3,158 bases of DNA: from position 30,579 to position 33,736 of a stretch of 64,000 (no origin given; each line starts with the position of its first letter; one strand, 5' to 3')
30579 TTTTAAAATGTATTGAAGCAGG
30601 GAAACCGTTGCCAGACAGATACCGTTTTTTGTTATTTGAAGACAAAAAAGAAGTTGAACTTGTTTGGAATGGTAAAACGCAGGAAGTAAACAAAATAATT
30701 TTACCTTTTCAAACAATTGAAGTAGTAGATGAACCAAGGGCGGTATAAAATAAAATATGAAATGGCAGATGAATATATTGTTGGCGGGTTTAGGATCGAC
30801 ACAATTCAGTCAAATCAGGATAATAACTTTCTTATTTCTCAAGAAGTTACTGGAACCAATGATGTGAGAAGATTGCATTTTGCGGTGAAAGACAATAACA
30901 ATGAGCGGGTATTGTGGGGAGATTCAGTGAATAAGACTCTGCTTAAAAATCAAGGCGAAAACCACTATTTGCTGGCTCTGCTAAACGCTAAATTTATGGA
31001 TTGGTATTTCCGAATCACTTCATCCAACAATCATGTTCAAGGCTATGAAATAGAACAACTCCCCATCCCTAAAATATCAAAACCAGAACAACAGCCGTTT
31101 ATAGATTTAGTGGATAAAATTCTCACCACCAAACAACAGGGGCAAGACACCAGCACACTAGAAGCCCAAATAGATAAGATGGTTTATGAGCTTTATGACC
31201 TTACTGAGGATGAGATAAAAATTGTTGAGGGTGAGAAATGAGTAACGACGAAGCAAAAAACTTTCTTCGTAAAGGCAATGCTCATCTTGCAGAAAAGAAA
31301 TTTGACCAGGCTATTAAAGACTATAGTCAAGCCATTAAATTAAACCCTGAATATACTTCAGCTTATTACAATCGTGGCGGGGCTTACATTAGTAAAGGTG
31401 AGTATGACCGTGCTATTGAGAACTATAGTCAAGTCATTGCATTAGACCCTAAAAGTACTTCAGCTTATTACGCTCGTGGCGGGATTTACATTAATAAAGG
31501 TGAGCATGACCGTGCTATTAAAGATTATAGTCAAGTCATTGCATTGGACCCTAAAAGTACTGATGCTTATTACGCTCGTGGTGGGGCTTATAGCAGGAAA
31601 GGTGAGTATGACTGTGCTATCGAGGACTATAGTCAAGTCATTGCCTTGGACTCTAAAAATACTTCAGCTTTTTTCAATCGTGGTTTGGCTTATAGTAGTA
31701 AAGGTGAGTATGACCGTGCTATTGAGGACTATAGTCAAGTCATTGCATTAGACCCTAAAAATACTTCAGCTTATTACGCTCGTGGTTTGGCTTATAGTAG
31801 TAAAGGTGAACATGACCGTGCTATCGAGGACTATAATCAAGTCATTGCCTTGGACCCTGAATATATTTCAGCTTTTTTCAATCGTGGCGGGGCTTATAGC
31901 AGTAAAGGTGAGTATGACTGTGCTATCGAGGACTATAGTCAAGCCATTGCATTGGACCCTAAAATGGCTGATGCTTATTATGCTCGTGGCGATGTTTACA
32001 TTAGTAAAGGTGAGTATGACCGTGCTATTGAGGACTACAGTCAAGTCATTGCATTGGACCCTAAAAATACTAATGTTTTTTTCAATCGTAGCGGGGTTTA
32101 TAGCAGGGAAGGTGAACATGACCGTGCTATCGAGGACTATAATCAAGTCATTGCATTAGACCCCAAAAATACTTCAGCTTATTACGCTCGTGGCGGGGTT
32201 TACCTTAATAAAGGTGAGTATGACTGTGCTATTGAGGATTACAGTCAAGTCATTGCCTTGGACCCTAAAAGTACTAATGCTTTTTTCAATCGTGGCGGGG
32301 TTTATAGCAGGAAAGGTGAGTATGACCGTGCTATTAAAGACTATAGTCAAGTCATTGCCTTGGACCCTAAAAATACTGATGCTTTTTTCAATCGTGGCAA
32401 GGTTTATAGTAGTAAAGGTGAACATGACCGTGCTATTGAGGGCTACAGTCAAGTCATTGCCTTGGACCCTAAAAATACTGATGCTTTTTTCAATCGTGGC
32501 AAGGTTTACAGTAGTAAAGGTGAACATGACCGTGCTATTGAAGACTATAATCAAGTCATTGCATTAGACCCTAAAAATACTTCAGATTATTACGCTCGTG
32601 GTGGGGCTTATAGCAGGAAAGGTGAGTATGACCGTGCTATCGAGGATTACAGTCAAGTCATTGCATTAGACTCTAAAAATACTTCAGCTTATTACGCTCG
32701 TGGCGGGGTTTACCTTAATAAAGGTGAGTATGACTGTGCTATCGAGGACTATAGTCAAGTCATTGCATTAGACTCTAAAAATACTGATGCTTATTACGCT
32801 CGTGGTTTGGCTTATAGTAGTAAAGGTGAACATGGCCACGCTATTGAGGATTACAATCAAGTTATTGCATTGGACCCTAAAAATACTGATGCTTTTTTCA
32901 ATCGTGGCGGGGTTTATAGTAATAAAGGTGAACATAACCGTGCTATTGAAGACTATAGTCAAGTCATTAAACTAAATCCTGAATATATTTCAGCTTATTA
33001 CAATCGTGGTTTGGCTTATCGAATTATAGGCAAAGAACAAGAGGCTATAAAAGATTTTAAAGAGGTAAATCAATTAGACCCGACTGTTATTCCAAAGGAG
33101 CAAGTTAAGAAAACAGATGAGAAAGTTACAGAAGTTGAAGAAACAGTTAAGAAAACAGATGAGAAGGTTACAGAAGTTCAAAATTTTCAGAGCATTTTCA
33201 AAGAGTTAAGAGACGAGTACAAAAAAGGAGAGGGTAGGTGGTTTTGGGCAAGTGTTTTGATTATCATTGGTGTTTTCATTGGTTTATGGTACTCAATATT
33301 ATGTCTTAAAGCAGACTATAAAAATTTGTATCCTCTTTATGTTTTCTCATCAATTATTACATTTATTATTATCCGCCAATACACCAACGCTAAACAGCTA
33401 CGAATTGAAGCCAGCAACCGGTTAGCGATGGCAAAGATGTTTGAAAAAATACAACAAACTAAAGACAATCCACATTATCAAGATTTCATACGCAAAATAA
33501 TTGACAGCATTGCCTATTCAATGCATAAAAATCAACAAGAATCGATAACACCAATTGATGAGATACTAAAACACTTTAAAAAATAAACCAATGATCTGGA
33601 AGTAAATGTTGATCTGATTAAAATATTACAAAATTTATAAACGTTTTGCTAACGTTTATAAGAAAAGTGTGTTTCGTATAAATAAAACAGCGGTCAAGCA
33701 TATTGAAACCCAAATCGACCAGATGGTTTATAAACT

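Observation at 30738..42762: The 3' tail of the type IIG R-M gene recurs at least seven times and marks the cassette junctions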

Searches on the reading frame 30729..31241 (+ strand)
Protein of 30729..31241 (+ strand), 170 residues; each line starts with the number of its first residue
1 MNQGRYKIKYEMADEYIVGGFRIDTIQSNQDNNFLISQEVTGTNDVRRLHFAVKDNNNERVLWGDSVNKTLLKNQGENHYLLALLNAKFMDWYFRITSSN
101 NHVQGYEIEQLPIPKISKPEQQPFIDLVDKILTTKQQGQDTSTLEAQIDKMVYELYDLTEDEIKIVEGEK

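Call 8: search_protein_families(library=pfam, proteins=[window:30729-31241:+], max_evalue=0.01)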
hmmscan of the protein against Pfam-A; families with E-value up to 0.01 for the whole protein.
window:30729-31241:+ (170 aa): 1 family
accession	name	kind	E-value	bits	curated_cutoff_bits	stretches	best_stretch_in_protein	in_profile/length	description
PF12950.13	TaqI_C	-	2e-06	28.5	26.5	1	57-113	56-118/118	TaqI-like C-terminal specificity domain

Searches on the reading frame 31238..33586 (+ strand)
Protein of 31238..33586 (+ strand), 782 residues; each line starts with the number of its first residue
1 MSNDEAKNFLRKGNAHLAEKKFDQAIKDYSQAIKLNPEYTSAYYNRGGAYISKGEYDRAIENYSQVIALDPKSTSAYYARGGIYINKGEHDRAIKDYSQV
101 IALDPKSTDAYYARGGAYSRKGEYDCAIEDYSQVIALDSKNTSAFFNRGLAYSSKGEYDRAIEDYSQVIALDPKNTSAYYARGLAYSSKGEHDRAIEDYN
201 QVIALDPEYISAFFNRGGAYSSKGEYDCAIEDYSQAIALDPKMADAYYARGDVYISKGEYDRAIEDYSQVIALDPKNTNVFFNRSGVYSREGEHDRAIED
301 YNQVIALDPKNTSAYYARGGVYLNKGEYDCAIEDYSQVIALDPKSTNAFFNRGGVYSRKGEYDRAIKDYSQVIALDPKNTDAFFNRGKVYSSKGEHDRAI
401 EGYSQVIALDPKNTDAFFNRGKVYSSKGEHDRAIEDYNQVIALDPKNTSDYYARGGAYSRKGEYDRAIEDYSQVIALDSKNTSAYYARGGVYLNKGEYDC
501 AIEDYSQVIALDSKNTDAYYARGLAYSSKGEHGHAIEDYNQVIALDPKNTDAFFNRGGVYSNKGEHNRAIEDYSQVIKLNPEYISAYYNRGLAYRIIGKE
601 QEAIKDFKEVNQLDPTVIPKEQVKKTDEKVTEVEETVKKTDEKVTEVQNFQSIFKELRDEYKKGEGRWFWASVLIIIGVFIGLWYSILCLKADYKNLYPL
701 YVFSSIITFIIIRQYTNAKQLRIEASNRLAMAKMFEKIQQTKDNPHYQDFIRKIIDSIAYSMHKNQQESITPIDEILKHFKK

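Call 9: search_protein_families(library=pfam, proteins=[window:31238-33586:+], max_evalue=0.01)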
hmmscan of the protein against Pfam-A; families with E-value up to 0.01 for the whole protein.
window:31238-33586:+ (782 aa): 35 families (the best 25 are shown)
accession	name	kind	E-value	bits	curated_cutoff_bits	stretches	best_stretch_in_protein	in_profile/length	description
PF13414.12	TPR_11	-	4.4e-165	535.6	26.8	17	149-190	1-42/42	TPR repeat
PF00515.34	TPR_1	-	2.4e-163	524.5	27.8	18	144-175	3-34/34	Tetratricopeptide repeat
PF07719.23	TPR_2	-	1.1e-136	434.3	27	18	244-277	1-34/34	Tetratricopeptide repeat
PF13181.12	TPR_8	-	9.3e-126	399.9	25.7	18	244-277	1-34/34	Tetratricopeptide repeat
PF13431.12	TPR_17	-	8.2e-105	334.9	24.4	13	369-401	2-34/34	Tetratricopeptide repeat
PF13432.12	TPR_16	-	5.9e-89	292.3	32.7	11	10-73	1-64/65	Tetratricopeptide repeat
PF13371.12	TPR_9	-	1.9e-66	220.5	35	13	186-249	5-68/73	Tetratricopeptide repeat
PF13428.12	TPR_14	-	2.7e-61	198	23.5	0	245-281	2-38/44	Tetratricopeptide repeat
PF13174.12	TPR_6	-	1.8e-59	194.8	26.3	0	42-73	2-33/33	Tetratricopeptide repeat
PF14559.12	TPR_19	-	1.7e-58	195.3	25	9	17-78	2-62/68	Tetratricopeptide repeat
PF13424.12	TPR_12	-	4e-51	171.5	30.1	10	243-309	2-76/77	Tetratricopeptide repeat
PF24575.1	TPR_Slam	-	1.3e-46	157.8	35.2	0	180-210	51-81/104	Surface lipoprotein assembly modifier, N-terminal TPR repeats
PF01239.28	PPTA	-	1e-41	138.4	29.5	0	295-322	2-29/32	Protein prenyltransferase alpha subunit repeat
PF13176.12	TPR_7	-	9.8e-38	125.5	27.9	0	353-381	6-34/36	Tetratricopeptide repeat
PF25575.1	TPR_BSK1_C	-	1.4e-34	118.9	42.2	5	5-78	41-115/118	Serine/threonine-protein kinase BSK1-like, TPR repeats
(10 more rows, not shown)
